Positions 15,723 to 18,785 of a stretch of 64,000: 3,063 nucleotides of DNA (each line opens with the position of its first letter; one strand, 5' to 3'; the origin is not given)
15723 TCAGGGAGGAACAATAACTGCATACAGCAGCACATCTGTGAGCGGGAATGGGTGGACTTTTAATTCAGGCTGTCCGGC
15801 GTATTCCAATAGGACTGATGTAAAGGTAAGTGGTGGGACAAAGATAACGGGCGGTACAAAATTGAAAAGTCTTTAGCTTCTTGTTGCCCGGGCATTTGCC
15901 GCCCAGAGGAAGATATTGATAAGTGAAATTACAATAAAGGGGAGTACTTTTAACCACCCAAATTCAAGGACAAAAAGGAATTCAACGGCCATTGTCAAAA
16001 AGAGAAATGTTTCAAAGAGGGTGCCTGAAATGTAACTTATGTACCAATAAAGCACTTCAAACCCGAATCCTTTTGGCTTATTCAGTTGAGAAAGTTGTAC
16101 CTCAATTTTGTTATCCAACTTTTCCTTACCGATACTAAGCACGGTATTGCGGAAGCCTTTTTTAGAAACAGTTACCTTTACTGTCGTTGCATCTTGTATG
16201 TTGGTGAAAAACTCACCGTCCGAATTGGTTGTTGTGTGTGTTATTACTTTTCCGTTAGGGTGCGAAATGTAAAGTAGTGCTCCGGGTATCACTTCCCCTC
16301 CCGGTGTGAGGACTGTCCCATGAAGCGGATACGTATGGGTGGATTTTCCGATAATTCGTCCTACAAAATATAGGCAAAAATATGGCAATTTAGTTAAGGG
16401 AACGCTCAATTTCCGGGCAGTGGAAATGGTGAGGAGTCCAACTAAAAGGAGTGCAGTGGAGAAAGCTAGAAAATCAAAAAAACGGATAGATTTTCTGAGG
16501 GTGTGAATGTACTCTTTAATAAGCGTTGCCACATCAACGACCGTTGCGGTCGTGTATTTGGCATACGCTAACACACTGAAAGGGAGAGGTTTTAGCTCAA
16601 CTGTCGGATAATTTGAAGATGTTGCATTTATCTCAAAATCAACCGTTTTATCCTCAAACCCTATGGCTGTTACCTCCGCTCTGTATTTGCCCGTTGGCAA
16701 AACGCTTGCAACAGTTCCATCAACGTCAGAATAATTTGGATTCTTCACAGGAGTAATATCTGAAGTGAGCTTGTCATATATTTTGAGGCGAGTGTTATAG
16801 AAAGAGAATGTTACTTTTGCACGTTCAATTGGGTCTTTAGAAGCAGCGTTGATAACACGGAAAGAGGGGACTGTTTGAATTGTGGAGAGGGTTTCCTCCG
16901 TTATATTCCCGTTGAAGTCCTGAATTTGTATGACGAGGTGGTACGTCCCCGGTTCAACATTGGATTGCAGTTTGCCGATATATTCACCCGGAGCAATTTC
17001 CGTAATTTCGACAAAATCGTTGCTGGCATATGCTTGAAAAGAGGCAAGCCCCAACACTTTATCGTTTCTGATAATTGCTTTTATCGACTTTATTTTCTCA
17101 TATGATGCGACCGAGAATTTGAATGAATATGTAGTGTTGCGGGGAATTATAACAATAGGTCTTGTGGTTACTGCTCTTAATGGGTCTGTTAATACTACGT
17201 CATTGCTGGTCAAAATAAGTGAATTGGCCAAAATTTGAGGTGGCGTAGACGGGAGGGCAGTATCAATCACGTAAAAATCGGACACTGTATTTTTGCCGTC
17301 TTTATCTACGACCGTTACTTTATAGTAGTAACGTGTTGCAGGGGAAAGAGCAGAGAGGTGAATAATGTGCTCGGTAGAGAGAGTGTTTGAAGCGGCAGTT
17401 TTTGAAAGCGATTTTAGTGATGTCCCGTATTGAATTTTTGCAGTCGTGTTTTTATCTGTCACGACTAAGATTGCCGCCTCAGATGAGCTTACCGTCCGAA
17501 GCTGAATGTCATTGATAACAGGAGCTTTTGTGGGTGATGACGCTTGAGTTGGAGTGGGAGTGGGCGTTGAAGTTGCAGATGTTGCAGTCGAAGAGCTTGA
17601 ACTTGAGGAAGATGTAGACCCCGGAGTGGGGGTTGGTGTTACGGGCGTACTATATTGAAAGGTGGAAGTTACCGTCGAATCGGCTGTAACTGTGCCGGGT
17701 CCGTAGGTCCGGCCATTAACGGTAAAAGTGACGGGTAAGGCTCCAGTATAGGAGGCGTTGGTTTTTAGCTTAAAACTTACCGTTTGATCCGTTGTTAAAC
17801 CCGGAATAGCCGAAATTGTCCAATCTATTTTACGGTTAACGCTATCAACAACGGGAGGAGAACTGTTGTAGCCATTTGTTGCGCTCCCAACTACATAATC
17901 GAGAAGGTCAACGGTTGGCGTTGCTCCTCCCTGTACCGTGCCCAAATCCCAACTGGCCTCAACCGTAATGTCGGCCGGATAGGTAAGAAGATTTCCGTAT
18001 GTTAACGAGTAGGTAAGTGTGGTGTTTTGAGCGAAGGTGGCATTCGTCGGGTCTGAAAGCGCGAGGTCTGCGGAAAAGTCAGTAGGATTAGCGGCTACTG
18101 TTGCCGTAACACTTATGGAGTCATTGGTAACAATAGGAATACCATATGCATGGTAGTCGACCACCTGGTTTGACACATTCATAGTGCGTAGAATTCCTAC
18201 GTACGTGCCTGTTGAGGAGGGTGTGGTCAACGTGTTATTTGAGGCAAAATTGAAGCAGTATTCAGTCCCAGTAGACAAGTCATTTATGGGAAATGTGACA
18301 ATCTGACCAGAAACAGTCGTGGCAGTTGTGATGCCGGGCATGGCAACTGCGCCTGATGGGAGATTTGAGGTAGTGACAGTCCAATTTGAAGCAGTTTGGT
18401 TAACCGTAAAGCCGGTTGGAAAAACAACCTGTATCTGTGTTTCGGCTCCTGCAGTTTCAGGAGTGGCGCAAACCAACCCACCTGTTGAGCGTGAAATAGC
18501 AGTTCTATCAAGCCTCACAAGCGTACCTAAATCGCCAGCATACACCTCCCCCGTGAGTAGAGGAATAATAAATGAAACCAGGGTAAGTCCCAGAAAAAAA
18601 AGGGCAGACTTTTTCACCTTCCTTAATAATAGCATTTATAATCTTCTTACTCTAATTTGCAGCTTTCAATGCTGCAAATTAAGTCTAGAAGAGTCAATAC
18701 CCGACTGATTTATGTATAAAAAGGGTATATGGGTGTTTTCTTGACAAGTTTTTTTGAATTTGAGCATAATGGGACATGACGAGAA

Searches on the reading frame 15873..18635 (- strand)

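Call 69: search_protein_families(library=pfam, proteins=[window:15873-18635:-], max_evalue=0.001)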
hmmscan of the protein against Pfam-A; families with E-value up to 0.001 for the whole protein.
window:15873-18635:- (920 aa): 3 families
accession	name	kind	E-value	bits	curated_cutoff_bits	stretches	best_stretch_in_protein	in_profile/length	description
PF13620.12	CarboxypepD_reg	-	1.2e-13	51.7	32.3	1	771-833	2-64/82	Carboxypeptidase regulatory-like domain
PF16656.11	Pur_ac_phosph_N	-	7.5e-05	23.7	30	1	384-455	12-89/93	Purple acid Phosphatase, N-terminal domain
PF13715.12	CarbopepD_reg_2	-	0.00019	21.9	32.2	1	772-848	2-76/88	CarboxypepD_reg-like domain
